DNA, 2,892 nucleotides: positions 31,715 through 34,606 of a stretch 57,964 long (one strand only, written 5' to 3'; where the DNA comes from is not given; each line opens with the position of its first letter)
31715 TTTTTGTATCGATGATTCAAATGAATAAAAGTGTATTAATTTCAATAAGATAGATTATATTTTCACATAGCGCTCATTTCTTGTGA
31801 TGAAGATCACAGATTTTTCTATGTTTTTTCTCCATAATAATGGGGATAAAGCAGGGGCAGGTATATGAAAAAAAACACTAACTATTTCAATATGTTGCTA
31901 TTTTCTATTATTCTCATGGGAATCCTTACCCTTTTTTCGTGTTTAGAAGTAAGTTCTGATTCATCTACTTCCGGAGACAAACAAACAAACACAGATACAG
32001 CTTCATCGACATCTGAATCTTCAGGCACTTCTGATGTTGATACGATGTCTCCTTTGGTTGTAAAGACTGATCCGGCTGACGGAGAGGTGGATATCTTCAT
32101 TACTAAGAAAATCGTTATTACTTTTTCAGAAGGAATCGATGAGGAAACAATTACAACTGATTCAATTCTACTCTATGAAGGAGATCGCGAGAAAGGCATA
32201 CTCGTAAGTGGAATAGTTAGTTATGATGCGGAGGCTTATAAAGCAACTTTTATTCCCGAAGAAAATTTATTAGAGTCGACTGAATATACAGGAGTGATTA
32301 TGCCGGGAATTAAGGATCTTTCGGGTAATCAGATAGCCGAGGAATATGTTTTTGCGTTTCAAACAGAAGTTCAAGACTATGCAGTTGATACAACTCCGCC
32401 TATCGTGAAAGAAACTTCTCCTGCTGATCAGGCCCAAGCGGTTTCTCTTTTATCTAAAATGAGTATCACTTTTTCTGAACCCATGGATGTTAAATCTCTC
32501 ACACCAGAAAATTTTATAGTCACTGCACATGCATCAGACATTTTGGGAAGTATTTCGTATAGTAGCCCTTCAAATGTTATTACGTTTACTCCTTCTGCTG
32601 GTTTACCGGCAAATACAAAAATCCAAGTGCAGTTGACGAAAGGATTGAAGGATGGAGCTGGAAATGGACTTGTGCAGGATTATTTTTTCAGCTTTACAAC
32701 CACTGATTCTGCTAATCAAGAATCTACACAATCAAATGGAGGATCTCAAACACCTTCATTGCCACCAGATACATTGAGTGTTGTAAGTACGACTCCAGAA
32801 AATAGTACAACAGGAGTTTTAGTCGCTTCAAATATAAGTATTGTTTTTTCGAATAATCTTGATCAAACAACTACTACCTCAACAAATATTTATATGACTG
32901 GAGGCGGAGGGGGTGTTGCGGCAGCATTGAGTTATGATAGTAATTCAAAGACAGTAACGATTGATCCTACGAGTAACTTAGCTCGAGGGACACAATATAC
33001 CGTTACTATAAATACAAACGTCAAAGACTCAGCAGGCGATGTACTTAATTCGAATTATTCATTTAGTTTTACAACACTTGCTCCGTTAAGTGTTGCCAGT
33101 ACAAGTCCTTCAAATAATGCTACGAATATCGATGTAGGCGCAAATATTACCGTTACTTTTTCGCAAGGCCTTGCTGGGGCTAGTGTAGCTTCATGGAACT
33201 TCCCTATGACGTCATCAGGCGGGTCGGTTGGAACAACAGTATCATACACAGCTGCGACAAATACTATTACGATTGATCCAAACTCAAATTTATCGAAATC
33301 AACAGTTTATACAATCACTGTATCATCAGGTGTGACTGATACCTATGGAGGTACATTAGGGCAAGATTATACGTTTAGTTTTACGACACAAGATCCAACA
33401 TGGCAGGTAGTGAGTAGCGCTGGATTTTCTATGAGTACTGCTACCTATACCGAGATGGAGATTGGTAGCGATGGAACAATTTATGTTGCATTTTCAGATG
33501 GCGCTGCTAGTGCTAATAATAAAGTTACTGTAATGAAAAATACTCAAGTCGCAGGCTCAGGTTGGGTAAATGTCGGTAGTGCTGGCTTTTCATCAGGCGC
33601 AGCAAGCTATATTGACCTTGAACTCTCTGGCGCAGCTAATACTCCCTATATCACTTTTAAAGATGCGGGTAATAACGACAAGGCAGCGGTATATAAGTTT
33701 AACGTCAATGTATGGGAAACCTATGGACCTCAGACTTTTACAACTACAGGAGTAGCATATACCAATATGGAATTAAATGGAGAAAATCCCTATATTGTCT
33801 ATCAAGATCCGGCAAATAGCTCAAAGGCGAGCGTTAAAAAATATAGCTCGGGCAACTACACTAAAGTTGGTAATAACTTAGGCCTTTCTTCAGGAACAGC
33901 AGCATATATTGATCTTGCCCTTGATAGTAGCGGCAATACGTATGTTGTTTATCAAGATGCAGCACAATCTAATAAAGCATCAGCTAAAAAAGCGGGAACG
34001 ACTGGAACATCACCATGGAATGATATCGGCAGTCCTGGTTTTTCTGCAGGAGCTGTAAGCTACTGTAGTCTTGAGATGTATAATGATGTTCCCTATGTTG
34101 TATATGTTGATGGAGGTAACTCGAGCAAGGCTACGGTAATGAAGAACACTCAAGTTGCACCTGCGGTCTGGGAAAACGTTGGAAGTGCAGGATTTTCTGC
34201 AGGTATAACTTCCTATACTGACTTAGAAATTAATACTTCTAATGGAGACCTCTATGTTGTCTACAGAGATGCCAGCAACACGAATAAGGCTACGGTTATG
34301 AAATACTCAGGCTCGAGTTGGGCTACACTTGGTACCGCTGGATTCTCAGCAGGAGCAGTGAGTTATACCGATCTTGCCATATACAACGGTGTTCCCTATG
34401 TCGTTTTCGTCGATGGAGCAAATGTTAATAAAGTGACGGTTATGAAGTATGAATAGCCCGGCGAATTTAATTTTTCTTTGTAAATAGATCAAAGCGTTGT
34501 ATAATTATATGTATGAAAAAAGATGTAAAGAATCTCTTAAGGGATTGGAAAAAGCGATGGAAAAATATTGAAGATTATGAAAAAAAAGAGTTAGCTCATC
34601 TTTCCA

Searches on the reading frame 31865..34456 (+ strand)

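Call 42: search_protein_families(library=ncbifam, proteins=[window:31865-34456:+], max_evalue=1e-10)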
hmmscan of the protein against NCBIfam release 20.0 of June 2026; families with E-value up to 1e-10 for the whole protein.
window:31865-34456:+ (863 aa): 0 families

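Call 93: search_protein_families(library=pfam, proteins=[window:31865-34456:+], max_evalue=0.001)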
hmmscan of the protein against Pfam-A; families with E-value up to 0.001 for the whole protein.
window:31865-34456:+ (863 aa): 2 families
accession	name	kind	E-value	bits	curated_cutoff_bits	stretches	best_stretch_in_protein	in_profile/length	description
PF13205.12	Big_5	-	2.6e-87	288.9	23.6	4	304-404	5-105/105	Bacterial Ig-like domain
PF04234.18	CopC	-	9.5e-10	39.8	23.3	0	306-401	4-91/92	CopC domain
